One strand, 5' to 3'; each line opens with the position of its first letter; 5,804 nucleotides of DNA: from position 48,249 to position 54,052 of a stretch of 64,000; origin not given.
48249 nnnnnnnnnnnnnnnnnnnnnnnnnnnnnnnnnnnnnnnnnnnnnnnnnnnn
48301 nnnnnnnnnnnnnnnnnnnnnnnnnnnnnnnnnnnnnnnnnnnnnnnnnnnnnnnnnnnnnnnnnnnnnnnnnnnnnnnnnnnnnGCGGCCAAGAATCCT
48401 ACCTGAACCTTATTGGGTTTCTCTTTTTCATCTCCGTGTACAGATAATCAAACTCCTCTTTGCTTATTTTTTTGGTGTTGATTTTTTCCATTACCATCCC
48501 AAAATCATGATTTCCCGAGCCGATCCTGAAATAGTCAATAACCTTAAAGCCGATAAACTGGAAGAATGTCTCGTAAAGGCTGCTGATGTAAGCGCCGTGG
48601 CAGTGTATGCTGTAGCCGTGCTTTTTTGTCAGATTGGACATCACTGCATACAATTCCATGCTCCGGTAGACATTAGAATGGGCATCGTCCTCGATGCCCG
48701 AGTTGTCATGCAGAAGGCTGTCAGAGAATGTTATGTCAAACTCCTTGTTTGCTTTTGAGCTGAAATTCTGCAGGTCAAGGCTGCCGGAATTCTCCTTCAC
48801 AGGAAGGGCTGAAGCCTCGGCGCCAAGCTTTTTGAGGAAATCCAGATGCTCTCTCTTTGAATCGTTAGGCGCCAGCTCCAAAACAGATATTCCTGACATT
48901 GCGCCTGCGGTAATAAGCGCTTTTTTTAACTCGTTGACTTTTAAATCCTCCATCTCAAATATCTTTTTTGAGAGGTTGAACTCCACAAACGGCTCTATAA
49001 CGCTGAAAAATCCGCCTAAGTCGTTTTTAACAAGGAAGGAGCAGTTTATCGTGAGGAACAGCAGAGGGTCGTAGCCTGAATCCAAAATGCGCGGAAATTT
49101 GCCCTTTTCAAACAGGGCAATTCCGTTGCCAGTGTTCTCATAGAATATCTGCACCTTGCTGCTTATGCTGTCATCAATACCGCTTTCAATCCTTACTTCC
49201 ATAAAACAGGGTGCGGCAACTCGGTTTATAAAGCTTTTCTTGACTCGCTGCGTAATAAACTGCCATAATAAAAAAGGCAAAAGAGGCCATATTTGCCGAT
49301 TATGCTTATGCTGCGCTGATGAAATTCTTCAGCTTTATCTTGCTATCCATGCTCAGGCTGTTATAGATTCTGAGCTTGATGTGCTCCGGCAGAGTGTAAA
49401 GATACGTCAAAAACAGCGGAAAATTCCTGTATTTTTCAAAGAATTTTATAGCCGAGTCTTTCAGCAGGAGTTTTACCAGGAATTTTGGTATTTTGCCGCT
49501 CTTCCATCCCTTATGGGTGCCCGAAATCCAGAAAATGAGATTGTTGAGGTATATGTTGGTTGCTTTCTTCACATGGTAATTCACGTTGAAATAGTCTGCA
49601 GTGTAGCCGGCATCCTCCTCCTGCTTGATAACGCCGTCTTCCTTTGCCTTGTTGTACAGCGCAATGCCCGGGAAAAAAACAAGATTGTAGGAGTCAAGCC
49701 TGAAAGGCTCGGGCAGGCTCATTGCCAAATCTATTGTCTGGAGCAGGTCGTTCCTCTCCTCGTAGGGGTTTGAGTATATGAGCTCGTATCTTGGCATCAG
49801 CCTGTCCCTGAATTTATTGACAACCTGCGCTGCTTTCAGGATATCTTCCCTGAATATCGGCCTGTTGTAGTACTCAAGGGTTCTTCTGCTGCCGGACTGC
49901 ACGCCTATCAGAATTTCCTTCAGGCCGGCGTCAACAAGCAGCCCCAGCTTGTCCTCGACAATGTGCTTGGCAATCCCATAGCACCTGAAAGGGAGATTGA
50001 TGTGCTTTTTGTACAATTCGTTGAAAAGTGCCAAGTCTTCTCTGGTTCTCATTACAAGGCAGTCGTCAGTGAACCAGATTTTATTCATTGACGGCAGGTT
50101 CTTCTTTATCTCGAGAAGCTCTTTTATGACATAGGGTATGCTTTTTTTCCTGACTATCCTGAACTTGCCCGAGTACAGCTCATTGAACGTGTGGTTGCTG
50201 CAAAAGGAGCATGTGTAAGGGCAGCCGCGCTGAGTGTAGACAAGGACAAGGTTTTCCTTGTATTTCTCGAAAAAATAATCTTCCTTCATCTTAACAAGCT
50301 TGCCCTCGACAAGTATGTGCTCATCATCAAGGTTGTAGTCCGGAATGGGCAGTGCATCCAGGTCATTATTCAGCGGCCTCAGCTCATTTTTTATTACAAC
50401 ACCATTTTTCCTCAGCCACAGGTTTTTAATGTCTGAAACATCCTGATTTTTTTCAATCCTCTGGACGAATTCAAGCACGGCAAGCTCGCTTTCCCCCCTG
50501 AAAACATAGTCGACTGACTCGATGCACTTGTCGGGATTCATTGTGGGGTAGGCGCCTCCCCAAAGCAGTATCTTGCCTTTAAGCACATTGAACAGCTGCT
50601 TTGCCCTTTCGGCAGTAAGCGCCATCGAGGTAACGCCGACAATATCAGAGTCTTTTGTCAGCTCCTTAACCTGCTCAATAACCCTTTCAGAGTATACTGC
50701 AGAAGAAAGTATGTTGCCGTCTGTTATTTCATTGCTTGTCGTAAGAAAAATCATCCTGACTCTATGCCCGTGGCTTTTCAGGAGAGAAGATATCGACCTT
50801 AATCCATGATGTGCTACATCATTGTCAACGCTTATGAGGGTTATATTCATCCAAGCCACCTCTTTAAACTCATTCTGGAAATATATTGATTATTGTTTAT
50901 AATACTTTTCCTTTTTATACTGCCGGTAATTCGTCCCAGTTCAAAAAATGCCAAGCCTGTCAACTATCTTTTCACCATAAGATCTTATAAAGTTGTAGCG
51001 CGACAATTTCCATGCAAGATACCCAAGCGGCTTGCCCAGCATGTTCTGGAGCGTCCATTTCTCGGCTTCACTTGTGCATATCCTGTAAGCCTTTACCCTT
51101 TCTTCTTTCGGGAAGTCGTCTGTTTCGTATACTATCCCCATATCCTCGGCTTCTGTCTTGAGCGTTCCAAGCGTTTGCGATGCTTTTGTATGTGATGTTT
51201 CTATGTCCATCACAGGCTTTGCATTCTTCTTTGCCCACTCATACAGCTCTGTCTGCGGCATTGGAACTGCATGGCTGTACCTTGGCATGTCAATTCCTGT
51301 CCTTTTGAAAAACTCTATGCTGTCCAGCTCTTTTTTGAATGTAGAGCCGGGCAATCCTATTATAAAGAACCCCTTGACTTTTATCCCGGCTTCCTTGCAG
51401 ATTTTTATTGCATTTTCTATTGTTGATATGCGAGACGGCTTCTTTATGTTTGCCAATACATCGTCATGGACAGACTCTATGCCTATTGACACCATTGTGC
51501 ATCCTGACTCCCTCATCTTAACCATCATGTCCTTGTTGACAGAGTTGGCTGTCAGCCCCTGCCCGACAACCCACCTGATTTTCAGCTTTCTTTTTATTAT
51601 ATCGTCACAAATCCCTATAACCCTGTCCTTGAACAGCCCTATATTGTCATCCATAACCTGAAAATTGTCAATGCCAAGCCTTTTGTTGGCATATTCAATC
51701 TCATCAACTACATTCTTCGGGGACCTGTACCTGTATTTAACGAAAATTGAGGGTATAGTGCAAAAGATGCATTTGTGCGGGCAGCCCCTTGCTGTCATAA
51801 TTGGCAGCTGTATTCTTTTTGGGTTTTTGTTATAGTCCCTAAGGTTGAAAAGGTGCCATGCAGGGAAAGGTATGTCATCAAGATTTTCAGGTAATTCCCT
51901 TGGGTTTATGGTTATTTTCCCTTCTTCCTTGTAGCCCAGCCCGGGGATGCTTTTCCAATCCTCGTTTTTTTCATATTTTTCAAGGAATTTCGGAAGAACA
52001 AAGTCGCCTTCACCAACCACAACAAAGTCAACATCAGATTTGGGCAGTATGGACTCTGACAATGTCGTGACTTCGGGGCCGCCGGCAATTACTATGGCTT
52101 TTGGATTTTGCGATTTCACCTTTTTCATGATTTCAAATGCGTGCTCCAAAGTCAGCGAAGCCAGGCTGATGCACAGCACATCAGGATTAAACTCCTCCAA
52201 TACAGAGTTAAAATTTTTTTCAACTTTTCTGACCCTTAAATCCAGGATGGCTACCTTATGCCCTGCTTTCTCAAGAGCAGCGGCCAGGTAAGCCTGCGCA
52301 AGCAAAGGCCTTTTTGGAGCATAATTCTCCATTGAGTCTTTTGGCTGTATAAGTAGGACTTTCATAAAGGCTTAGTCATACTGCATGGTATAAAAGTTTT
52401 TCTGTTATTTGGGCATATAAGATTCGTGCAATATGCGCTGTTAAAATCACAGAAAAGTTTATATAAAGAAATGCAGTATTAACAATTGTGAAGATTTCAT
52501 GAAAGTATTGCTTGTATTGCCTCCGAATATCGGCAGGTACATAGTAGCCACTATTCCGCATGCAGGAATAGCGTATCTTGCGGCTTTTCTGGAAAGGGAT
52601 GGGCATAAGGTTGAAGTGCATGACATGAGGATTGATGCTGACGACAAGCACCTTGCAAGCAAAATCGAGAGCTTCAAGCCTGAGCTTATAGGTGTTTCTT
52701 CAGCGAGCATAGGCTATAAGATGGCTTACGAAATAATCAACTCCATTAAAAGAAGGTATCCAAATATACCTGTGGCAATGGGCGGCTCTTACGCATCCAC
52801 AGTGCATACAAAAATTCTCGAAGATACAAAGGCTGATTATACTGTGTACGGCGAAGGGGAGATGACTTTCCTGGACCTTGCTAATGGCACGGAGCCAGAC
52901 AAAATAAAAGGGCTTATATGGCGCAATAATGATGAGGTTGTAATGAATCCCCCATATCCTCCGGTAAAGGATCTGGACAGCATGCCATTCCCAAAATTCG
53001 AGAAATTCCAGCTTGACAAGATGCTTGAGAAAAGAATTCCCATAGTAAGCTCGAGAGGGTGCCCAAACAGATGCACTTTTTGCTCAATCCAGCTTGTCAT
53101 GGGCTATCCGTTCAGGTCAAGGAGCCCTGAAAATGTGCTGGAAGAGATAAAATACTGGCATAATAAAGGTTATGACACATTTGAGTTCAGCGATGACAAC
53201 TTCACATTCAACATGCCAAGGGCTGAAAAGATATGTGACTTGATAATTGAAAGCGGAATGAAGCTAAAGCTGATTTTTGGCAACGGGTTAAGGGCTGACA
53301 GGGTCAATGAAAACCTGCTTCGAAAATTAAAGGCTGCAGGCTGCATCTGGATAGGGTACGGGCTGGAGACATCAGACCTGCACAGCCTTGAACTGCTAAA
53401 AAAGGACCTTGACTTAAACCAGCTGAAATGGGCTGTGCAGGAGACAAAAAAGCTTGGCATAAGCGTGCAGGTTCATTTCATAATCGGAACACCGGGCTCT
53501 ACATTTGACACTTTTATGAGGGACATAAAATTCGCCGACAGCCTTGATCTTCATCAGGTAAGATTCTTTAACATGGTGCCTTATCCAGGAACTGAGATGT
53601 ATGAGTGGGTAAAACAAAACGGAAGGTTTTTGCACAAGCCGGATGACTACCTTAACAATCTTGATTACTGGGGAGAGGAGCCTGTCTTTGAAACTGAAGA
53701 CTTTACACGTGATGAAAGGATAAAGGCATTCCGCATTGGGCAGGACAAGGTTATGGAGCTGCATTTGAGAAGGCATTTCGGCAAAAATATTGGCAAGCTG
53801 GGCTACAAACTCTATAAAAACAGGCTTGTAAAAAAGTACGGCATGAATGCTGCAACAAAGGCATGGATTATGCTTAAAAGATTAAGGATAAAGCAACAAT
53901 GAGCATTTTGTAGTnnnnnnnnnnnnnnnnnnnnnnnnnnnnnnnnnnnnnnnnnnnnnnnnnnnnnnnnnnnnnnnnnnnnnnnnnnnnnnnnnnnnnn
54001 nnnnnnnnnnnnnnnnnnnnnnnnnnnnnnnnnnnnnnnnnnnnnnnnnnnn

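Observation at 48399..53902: Cluster of three B12-binding radical SAM enzymes (two as a divergent paralog pair) embedded in glycan genes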

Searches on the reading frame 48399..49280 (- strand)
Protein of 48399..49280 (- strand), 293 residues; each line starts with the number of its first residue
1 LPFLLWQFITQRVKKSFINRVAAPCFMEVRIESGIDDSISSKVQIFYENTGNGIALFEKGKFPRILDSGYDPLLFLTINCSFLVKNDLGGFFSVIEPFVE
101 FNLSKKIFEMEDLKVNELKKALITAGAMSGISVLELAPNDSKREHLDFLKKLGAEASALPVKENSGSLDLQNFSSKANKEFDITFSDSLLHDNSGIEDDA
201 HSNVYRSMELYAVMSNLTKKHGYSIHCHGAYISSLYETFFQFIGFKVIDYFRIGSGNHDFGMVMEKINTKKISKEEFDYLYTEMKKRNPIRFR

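Call 3: search_protein_families(library=pfam, proteins=[window:48399-49280:-], max_evalue=0.01)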
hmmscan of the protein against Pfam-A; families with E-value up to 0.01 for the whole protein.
window:48399-49280:- (293 aa): 0 families

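Call 4: search_protein_families(library=ncbifam, proteins=[window:48399-49280:-], max_evalue=0.01)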
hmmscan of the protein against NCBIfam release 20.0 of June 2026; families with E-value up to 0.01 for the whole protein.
window:48399-49280:- (293 aa): 0 families

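Call 32: search_protein_families(library=pfam, proteins=[window:48399-49202:-], max_evalue=5)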
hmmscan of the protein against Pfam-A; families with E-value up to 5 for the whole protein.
window:48399-49202:- (267 aa): 0 families

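Call 39: search_protein_representatives(protein=window:48399-49202:-)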
Query: 267 residues. Proteins with E-value up to 0.001 (for the whole library): 21; up to 1e-10: 12; up to 1e-30: 5. The best 21 are listed.
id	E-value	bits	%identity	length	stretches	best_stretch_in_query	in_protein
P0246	2.8e-110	384.2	64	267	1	1-267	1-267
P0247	1.0e-56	208.7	42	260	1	15-266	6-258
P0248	2.6e-52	194.3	66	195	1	131-267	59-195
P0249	4.6e-46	173.8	42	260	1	15-266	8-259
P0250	5.1e-45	170.4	36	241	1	30-267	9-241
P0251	3.1e-28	115.4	41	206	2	104-267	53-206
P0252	4.9e-28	114.7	33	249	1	29-266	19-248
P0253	1.8e-26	109.6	34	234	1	28-267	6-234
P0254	1.9e-26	109.5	38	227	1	30-266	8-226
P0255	1.4e-21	93.6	39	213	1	145-266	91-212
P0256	4.5e-20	88.7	31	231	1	31-266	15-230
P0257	1.9e-18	83.4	35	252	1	146-266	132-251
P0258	1.7e-07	47.4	67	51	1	1-42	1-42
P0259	2.4e-07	47.0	33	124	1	18-83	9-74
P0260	1.1e-06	44.9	32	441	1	141-259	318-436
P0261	1.5e-06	44.4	36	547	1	143-257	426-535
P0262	2.2e-06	43.8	34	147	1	142-255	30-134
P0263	2.0e-05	40.7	41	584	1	173-255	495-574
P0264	6.0e-05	39.1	36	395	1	143-256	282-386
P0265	7.7e-04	35.5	46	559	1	174-256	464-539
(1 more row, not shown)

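Call 41: search_protein_families(library=pfam, proteins=[P0260, P0261, P0263, P0264, P0265, P0262, P0247, P0250, P0252, P0257], max_evalue=0.01)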
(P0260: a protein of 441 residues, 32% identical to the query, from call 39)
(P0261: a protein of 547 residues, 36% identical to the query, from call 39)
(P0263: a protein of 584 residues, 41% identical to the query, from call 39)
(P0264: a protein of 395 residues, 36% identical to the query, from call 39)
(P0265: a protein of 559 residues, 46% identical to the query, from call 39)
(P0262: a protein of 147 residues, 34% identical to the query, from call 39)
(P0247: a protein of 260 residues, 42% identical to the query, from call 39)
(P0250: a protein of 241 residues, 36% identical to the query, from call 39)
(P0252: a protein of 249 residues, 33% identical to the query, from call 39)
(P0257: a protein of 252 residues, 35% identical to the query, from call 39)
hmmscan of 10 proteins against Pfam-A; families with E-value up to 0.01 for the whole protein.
P0260 (441 aa): 0 families

P0261 (547 aa): 0 families

P0263 (584 aa): 0 families

P0264 (395 aa): 0 families

P0265 (559 aa): 0 families

P0262 (147 aa): 0 families

P0247 (260 aa): 0 families

P0250 (241 aa): 0 families

P0252 (249 aa): 0 families

P0257 (252 aa): 0 families

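Call 50: predict_structure(alignment_id=A2)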
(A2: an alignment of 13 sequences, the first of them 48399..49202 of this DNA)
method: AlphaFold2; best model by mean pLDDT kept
length: 267 residues; sequences in the alignment: 13
mean_pLDDT: 86.0   pTM: 0.86
mean pLDDT of the five models: 86.0, 85.0, 84.6, 84.2, 82.3
residues with pLDDT >= 90: 170; 70-90: 55; 50-70: 28; < 50: 14
segments of 3 or more residues with pLDDT < 50: 1-4, 6-14
pLDDT, mean of each block of 10 residues (from residue 1): 38 59 81 93 94 97 91 88 92 96 96 86 97 66 58 89 78 80 93 97 92 96 93 95 93 95 88
secondary structure, 60 per line:
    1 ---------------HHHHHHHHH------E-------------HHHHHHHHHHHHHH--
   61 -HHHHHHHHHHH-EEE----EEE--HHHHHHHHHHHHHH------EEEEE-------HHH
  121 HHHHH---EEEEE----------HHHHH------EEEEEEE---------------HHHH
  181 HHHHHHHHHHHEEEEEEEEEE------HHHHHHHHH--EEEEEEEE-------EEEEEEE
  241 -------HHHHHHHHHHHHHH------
elements in order: H16-24 H45-58 H62-72 E74-76 E81-83 H86-99 E106-110 H118-125 E129-133 H144-148 E155-161 H177-191 E192-201 H208-216 E219-226 E234-240 H248-261

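Call 56: fold_search(model_id=the predicted structure, library=pdb)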
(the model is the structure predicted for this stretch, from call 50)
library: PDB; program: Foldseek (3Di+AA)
matches with E <= 10: 1452; with E <= 0.001: 93
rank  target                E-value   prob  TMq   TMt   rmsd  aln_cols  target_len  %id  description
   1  4rv9                  8.4e-06  1.00  0.36  0.24   9.7       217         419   12  Crystal structure of MtmC in complex with SAH (released 2015-02-04)
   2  4rvd                  1.4e-05  1.00  0.37  0.25   9.3       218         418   11  Crystal structure of MtmC in complex with SAM (released 2015-01-28)
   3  5je3_B                5.6e-05  1.00  0.27  0.32  12.9       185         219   14  Crystal structure of Burkholderia glumae ToxA Y7A mutant with bound S-adenosylhomocysteine (SAH) (released 2016-05-04)
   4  7ehz_A                6.7e-05  1.00  0.33  0.37  11.0       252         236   11  Structure of human NNMT in complex with macrocyclic peptide 2 (released 2021-12-15)
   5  3v97_A                8.1e-05  1.00  0.32  0.15   6.3       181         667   14  Crystal structure of bifunctional methyltransferase YcbY (RlmLK) from Escherichia coli, SAH binding (released 2012-02-29)
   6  5e71                  1.1e-04  1.00  0.31  0.26   6.9       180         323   10  Crystal structure of the archaeal tRNA m2G/m22G10 methyltransferase (aTrm11) from Thermococcus kodakarensis (released 2016-07-06)
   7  5wlc_SD               1.1e-04  1.00  0.34  0.39  10.5       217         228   12  The complete structure of the small subunit processome (released 2017-09-27)
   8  5t6b_D                1.2e-04  1.00  0.37  0.27  14.2       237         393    8  X-ray structure of the KijD1 C3-methyltransfeerase, converted to monomeric form (released 2016-09-14)
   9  9l4q_A                1.2e-04  1.00  0.32  0.38   8.3       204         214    9  Crystal structure of the carbamoyl N-methyltransferase Asc-Orf2 complexed with SAH (released 2025-10-29)
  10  4qtu_B                1.2e-04  1.00  0.31  0.41   7.2       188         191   12  Structure of S. cerevisiae Bud23-Trm112 complex involved in formation of m7G1575 on 18S rRNA (SAM bound form) (released 2014-12-24)
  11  9l4q_B                1.4e-04  1.00  0.31  0.38   7.5       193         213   11  Crystal structure of the carbamoyl N-methyltransferase Asc-Orf2 complexed with SAH (released 2025-10-29)
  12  5t6b_B                1.5e-04  1.00  0.33  0.23   9.4       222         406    8  X-ray structure of the KijD1 C3-methyltransfeerase, converted to monomeric form (released 2016-09-14)
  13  5t6b_A                1.6e-04  1.00  0.34  0.24   9.4       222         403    8  X-ray structure of the KijD1 C3-methyltransfeerase, converted to monomeric form (released 2016-09-14)
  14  1xdz                  1.6e-04  0.99  0.31  0.35  11.4       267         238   13  Crystal Structure of Gram_Positive Bacillus subtilis Glucose inhibited Division protein B (gidB), Structural genomics, M (released 2004-10-26)
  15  5t6b_C                1.7e-04  1.00  0.38  0.27   9.1       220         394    9  X-ray structure of the KijD1 C3-methyltransfeerase, converted to monomeric form (released 2016-09-14)
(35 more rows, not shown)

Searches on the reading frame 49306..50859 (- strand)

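Call 3: search_protein_families(library=pfam, proteins=[window:49306-50859:-], max_evalue=0.01)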
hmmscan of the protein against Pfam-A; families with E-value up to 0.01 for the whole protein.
window:49306-50859:- (517 aa): 2 families
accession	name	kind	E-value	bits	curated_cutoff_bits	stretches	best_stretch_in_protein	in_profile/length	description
PF04055.27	Radical_SAM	-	1.2e-14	55.3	29.5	1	208-350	2-139/166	Radical SAM superfamily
PF02310.24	B12-binding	-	3e-11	43.7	32.1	1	6-131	3-120/121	B12 binding domain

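Call 4: search_protein_families(library=ncbifam, proteins=[window:49306-50859:-], max_evalue=0.01)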
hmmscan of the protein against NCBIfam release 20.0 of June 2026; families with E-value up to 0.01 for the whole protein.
window:49306-50859:- (517 aa): 22 families
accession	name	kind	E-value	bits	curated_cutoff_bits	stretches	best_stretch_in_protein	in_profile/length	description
TIGR03471.1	HpnJ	equivalog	2.1e-28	99.4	577.6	1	45-417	43-399/472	hopanoid biosynthesis associated radical SAM protein HpnJ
TIGR04072.2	rSAM_ladder_B12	equivalog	1.5e-24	86.5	360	1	200-424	176-391/443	lipid biosynthesis B12-binding/radical SAM protein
TIGR04013.1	B12_SAM_MJ_1487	hypoth_equivalog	3.8e-22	78.7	251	2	55-223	29-170/382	TIGR04013 family B12-binding domain/radical SAM domain-containing protein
NF038361.1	rSAM_Sden_1168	equivalog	3.5e-21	75.4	575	1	114-415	197-483/560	Sden_1168 family B12-binding radical SAM P-methyltransferase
TIGR02026.1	BchE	equivalog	1.3e-17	63.8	481.35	1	55-412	50-394/497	magnesium-protoporphyrin IX monomethyl ester anaerobic oxidative cyclase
TIGR03975.1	rSAM_ocin_1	subfamily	3.7e-17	62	281.85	1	59-330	119-380/606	RiPP maturation radical SAM C-methyltransferase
TIGR04479.1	bcpD_PhpK_rSAM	subfamily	1.3e-16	60.1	600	1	118-377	174-404/504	PhpK family radical SAM P-methyltransferase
TIGR04190.1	B12_SAM_Ta0216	equivalog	1.4e-12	47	500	1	96-290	110-303/554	TIGR04190 family B12-binding domain/radical SAM domain protein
NF050148.1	rSAM_ApyD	equivalog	2e-12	46.3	750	1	16-378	24-362/645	RiPP biosynthesis radical SAM protein ApyD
NF040542.1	rSAM_RCCLKC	equivalog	9.3e-11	41.5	450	1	86-374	69-342/423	arsinothricin biosynthesis radical SAM protein ArsL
TIGR04385.1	B12_rSAM_cofa1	equivalog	1.4e-10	41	450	1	96-376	100-358/438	B12 lower ligand biosynthesis radical SAM protein BzaD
TIGR04014.1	B12_SAM_MJ_0865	equivalog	2.7e-10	39.6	360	1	50-253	20-203/434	methyl-coenzyme M reductase glutamine C-methyltransferase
TIGR04367.1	HpnR_B12_rSAM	equivalog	3.5e-10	39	650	1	19-350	24-323/490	hopanoid C-3 methylase HpnR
NF033712.0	B12_rSAM_KedN5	subfamily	4.8e-10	38.3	700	1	98-220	94-211/624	KedN5 family methylcobalamin-dependent radical SAM C-methyltransferase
NF033070.1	rSAM_AprD4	equivalog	1e-07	31.2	500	1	189-432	181-414/456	AprD4 family radical SAM diol-dehydratase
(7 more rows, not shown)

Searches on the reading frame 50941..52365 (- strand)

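Call 3: search_protein_families(library=pfam, proteins=[window:50941-52365:-], max_evalue=0.01)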
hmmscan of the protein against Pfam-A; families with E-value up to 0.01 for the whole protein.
window:50941-52365:- (474 aa): 3 families
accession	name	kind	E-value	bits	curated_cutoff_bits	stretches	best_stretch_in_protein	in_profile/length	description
PF04055.27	Radical_SAM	-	8.7e-24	85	29.5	1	191-352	3-165/166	Radical SAM superfamily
PF02310.24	B12-binding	-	3.8e-20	72.4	32.1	1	24-124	17-117/121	B12 binding domain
PF19864.5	Radical_SAM_N2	-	0.0011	18.8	29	1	87-135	84-129/151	Radical SAM proteins, N-terminal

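Call 4: search_protein_families(library=ncbifam, proteins=[window:50941-52365:-], max_evalue=0.01)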
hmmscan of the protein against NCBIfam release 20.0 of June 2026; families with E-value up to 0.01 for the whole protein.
window:50941-52365:- (474 aa): 37 families (the best 25 are shown)
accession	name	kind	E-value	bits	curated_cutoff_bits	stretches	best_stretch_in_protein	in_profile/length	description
TIGR02026.1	BchE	equivalog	2.7e-51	175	481.35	1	15-381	16-390/497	magnesium-protoporphyrin IX monomethyl ester anaerobic oxidative cyclase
TIGR03471.1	HpnJ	equivalog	2.7e-47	161.7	577.6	1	59-382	69-391/472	hopanoid biosynthesis associated radical SAM protein HpnJ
NF038361.1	rSAM_Sden_1168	equivalog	1.5e-45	155.8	575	1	2-384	64-479/560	Sden_1168 family B12-binding radical SAM P-methyltransferase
TIGR04072.2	rSAM_ladder_B12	equivalog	1.6e-41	142.4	360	1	3-354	2-350/443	lipid biosynthesis B12-binding/radical SAM protein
TIGR04479.1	bcpD_PhpK_rSAM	subfamily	2.6e-40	138.3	600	1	21-363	72-416/504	PhpK family radical SAM P-methyltransferase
NF050148.1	rSAM_ApyD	equivalog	8.9e-38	130.1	750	1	11-355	15-365/645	RiPP biosynthesis radical SAM protein ApyD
TIGR04014.1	B12_SAM_MJ_0865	equivalog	1.3e-37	129.6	360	1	28-409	18-389/434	methyl-coenzyme M reductase glutamine C-methyltransferase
TIGR04013.1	B12_SAM_MJ_1487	hypoth_equivalog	8.8e-35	120.3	251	2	25-228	14-194/382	TIGR04013 family B12-binding domain/radical SAM domain-containing protein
TIGR04385.1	B12_rSAM_cofa1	equivalog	7.7e-34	117.6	450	1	2-354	1-362/438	B12 lower ligand biosynthesis radical SAM protein BzaD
TIGR04367.1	HpnR_B12_rSAM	equivalog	3.8e-33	114.8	650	1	1-374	1-369/490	hopanoid C-3 methylase HpnR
TIGR03975.1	rSAM_ocin_1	subfamily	1.6e-31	109.5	281.85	1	76-342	144-416/606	RiPP maturation radical SAM C-methyltransferase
TIGR04190.1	B12_SAM_Ta0216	equivalog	9.4e-25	87.2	500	1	26-355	42-393/554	TIGR04190 family B12-binding domain/radical SAM domain protein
NF033712.0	B12_rSAM_KedN5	subfamily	3e-24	85.2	700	1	22-347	18-361/624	KedN5 family methylcobalamin-dependent radical SAM C-methyltransferase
TIGR04295.1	B12_rSAM_oligo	hypoth_equivalog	7.1e-22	77.7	400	1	23-317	27-322/422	TIGR04295 family B12-binding domain-containing radical SAM protein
NF040542.1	rSAM_RCCLKC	equivalog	7.8e-20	71.4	450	1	27-357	19-351/423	arsinothricin biosynthesis radical SAM protein ArsL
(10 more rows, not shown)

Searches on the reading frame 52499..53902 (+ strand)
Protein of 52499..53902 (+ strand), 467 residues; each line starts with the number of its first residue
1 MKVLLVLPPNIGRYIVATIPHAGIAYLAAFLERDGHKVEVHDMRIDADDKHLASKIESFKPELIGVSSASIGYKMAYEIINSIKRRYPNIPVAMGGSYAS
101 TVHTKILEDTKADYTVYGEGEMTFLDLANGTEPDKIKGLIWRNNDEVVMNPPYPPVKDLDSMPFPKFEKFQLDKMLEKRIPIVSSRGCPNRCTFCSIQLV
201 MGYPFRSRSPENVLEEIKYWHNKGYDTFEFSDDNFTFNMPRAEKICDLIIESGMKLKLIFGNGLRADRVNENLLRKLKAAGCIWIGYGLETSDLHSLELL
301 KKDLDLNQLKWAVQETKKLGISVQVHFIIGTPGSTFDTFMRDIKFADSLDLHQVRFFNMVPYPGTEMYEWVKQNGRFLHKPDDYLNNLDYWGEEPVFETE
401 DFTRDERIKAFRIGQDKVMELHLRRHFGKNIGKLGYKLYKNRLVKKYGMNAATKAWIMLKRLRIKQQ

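Call 3: search_protein_families(library=pfam, proteins=[window:52499-53902:+], max_evalue=0.01)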
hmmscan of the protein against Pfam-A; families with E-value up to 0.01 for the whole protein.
window:52499-53902:+ (467 aa): 3 families
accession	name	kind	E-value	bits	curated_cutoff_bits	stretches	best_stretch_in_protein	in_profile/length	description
PF02310.24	B12-binding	-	8.8e-22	77.6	32.1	1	18-127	11-120/121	B12 binding domain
PF04055.27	Radical_SAM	-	8.1e-21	75.3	29.5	1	182-346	1-166/166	Radical SAM superfamily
PF08497.15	Radical_SAM_N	-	0.002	17.9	25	0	82-132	119-181/301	Radical SAM N-terminal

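Call 4: search_protein_families(library=ncbifam, proteins=[window:52499-53902:+], max_evalue=0.01)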
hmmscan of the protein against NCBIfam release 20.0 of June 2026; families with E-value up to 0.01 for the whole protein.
window:52499-53902:+ (467 aa): 33 families (the best 25 are shown)
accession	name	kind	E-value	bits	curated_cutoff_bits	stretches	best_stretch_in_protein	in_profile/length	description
NF050148.1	rSAM_ApyD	equivalog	8.5e-49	166.5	750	1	5-338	9-355/645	RiPP biosynthesis radical SAM protein ApyD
TIGR03471.1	HpnJ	equivalog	1.2e-48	166.3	577.6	1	63-379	71-395/472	hopanoid biosynthesis associated radical SAM protein HpnJ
TIGR02026.1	BchE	equivalog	4.5e-42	144.5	481.35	1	5-373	4-389/497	magnesium-protoporphyrin IX monomethyl ester anaerobic oxidative cyclase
NF038361.1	rSAM_Sden_1168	equivalog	9.2e-41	140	575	1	2-377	64-479/560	Sden_1168 family B12-binding radical SAM P-methyltransferase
TIGR04072.2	rSAM_ladder_B12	equivalog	1.3e-33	116.3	360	1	22-391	19-391/443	lipid biosynthesis B12-binding/radical SAM protein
TIGR04479.1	bcpD_PhpK_rSAM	subfamily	1.9e-32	112.3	600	1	13-347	64-407/504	PhpK family radical SAM P-methyltransferase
TIGR04385.1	B12_rSAM_cofa1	equivalog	2.1e-32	112.9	450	1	16-352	15-368/438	B12 lower ligand biosynthesis radical SAM protein BzaD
TIGR04014.1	B12_SAM_MJ_0865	equivalog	4.4e-28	98.2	360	1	59-372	37-359/434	methyl-coenzyme M reductase glutamine C-methyltransferase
TIGR04013.1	B12_SAM_MJ_1487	hypoth_equivalog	1e-26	93.7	251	1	24-370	13-356/382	TIGR04013 family B12-binding domain/radical SAM domain-containing protein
TIGR03975.1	rSAM_ocin_1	subfamily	5.2e-26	91.3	281.85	1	52-338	120-419/606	RiPP maturation radical SAM C-methyltransferase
TIGR04367.1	HpnR_B12_rSAM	equivalog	5.7e-26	91.1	650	1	1-369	1-371/490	hopanoid C-3 methylase HpnR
TIGR04295.1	B12_rSAM_oligo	hypoth_equivalog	6.4e-21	74.5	400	1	20-306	22-318/422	TIGR04295 family B12-binding domain-containing radical SAM protein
NF033712.0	B12_rSAM_KedN5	subfamily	7.8e-20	70.6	700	1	25-366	21-386/624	KedN5 family methylcobalamin-dependent radical SAM C-methyltransferase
NF040546.1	rSAM_CUAEP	equivalog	5.2e-19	68.3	500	1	23-351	15-343/468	CUAEP/CCAEP-tail radical SAM (seleno)protein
NF033070.1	rSAM_AprD4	equivalog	1.6e-18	66.8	500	1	181-379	198-398/456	AprD4 family radical SAM diol-dehydratase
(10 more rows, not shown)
